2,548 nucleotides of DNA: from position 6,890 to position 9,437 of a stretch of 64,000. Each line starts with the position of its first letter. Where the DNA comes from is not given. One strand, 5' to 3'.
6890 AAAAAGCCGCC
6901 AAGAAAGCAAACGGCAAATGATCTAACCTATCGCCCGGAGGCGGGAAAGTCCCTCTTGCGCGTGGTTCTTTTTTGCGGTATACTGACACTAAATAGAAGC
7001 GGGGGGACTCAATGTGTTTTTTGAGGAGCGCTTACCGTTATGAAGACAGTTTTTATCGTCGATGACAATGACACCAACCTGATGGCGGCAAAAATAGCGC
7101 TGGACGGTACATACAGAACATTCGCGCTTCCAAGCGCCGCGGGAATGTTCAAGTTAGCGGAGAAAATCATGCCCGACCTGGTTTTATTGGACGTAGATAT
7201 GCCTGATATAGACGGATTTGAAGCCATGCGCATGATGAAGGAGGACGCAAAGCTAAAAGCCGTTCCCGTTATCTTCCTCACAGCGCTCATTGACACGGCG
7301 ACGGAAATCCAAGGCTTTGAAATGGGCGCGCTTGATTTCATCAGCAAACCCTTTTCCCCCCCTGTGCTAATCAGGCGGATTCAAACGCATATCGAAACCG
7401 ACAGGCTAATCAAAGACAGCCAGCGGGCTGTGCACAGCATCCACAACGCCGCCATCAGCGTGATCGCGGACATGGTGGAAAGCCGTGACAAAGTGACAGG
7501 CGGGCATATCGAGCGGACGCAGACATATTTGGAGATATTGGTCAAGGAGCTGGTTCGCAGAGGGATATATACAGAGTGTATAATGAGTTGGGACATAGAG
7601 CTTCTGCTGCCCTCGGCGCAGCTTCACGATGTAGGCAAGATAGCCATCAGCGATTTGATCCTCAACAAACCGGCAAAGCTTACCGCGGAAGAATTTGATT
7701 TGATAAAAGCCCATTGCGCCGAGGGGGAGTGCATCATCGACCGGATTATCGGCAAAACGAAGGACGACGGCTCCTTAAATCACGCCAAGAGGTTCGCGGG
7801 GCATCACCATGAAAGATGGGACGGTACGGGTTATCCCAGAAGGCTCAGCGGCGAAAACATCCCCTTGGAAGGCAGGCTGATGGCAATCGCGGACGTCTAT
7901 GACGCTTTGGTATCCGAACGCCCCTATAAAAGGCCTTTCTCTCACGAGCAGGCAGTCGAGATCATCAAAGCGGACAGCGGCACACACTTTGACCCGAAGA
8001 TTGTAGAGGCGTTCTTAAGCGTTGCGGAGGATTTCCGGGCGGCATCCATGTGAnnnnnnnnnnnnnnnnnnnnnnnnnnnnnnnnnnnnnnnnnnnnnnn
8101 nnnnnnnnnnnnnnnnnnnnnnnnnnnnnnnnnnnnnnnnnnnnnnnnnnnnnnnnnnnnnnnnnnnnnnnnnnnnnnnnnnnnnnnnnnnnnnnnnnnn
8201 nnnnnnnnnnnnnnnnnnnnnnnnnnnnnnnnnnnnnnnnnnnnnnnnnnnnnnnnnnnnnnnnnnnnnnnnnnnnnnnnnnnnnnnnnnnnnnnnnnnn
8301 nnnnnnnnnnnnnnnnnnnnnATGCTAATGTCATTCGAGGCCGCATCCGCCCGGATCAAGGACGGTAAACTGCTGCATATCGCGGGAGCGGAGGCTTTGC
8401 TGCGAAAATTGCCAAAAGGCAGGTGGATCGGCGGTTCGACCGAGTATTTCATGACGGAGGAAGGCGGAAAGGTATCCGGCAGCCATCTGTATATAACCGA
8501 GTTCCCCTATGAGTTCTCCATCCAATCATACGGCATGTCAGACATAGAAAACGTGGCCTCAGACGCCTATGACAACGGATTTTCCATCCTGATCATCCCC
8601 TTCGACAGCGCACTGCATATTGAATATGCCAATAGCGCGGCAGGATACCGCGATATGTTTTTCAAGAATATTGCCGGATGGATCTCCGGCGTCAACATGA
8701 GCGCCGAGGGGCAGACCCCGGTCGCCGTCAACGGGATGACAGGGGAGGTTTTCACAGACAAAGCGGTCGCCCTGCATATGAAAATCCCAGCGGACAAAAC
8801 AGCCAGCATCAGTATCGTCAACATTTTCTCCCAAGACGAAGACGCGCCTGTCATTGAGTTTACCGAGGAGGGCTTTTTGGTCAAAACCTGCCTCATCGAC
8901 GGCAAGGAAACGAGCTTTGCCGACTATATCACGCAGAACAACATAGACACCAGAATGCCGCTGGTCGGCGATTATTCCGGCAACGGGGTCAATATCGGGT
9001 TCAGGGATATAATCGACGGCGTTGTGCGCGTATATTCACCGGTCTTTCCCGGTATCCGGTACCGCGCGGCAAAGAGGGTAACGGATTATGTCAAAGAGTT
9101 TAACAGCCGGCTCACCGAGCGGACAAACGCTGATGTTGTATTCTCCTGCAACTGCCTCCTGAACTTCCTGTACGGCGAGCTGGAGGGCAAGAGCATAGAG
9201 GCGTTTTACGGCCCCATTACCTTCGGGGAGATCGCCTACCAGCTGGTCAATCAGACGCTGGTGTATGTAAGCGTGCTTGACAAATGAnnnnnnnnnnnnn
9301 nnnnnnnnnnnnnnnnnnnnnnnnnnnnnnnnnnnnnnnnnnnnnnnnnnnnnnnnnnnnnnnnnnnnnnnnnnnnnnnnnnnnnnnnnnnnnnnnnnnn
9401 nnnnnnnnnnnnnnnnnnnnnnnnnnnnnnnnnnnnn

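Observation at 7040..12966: Five-gene signalling operon joining an HD-GYP regulator, a tiny protein, a FIST-like protein, a lipid-kinase-like protein and a hybrid kinase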

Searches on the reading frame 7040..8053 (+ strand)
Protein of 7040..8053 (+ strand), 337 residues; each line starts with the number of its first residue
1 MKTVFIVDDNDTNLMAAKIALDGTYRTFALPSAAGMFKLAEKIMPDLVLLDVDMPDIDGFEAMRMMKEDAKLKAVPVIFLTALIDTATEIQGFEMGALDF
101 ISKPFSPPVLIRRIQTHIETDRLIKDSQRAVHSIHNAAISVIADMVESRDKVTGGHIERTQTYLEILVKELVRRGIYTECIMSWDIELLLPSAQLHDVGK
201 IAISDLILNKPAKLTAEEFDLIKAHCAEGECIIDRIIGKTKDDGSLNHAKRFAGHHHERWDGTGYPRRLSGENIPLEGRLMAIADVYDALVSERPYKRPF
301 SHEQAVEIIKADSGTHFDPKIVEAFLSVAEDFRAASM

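Call 3: search_protein_families(library=pfam, proteins=[window:7040-8053:+], max_evalue=0.01)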
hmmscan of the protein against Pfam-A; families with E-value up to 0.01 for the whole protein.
window:7040-8053:+ (337 aa): 3 families
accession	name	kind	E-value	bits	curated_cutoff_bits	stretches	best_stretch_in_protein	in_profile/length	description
PF13487.12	HD_5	-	1.4e-30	106.7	27.2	1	142-321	3-170/170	HD domain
PF00072.30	Response_reg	-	5.9e-22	78.4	30.2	1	4-114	1-110/111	Response regulator receiver domain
PF01966.28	HD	-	1.5e-12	48.3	22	1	155-289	3-115/116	HD domain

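Call 4: search_protein_families(library=ncbifam, proteins=[window:7040-8053:+], max_evalue=0.01)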
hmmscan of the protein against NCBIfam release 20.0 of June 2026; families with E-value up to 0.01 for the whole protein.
window:7040-8053:+ (337 aa): 95 families (the best 25 are shown)
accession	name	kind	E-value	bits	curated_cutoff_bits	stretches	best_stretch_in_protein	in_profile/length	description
NF053512.1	nitric_RR_NosR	exception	7.5e-37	127.3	400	2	124-333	163-358/422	response regulator c-di-GMP phosphodiesterase, NosR family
NF007135.0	PRK09581.1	equivalog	1.7e-23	83.1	474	1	3-143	4-143/457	PleD family two-component system response regulator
NF045944.1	ResRegRpaBCyano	equivalog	2.7e-20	72.7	330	1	29-155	26-148/229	response regulator transcription factor RpaB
NF053854.1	RespRegPhoBBctds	equivalog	4.1e-20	72.1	270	1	5-169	2-166/225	two-component system response regulator PhoB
NF008296.0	PRK11083.1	equivalog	5.2e-20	71.8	273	1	2-127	4-127/228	two-component system response regulator CreB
TIGR02154.1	PhoB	equivalog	8.2e-20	71.1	296.2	1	2-147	3-147/226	phosphate regulon transcriptional regulator PhoB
NF040689.1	MtrAB_MtrA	equivalog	1.3e-19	70.4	300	1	4-150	1-142/219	MtrAB system response regulator MtrA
NF041880.1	EPS_EpsF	equivalog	4.6e-17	61.7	900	1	7-128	1-124/492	response regulator EpsF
NF033117.2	vanR_ACDEGLN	exception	1.5e-16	60.7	350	1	5-168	2-163/226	VanR-ABDEGLN family response regulator transcription factor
TIGR01387.1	cztR_silR_copR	subfamily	7.5e-16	58.4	279.2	1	33-166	31-155/218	heavy metal response regulator transcription factor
NF040534.1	resp_reg_YycF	equivalog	1.1e-15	57.5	340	1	3-167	2-164/231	response regulator YycF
NF041733.1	resp_reg_CseB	equivalog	1.5e-15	57.2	350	1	3-167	2-168/228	two-component system response regulator CseB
NF045991.1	RespRegCtrARhodob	equivalog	2.4e-15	56.9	350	1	5-175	5-166/224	response regulator transcription factor CtrA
NF006900.1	PRK09390.1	equivalog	3.3e-15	56.2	255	1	3-134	6-136/203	response regulator FixJ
NF008469.0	PRK11361.1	equivalog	4.2e-15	55.4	714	1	2-121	5-123/461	acetoacetate metabolism transcriptional regulator AtoC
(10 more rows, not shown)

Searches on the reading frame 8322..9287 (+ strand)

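Call 3: search_protein_families(library=pfam, proteins=[window:8322-9287:+], max_evalue=0.01)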
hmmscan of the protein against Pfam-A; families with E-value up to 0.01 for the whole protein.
window:8322-9287:+ (321 aa): 1 family
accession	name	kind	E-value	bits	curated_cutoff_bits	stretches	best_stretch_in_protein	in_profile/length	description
PF22396.1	DUF6976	-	3.3e-120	401.2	27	1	3-318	1-320/321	Family of unknown function (DUF6976)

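Call 4: search_protein_families(library=ncbifam, proteins=[window:8322-9287:+], max_evalue=0.01)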
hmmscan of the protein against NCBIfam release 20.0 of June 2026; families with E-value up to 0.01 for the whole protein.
window:8322-9287:+ (321 aa): 0 families

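Call 99: search_protein_families(library=padloc, proteins=[window:8322-9287:+], max_evalue=0.01)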
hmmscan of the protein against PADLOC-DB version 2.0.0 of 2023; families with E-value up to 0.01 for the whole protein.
window:8322-9287:+ (321 aa): 0 families
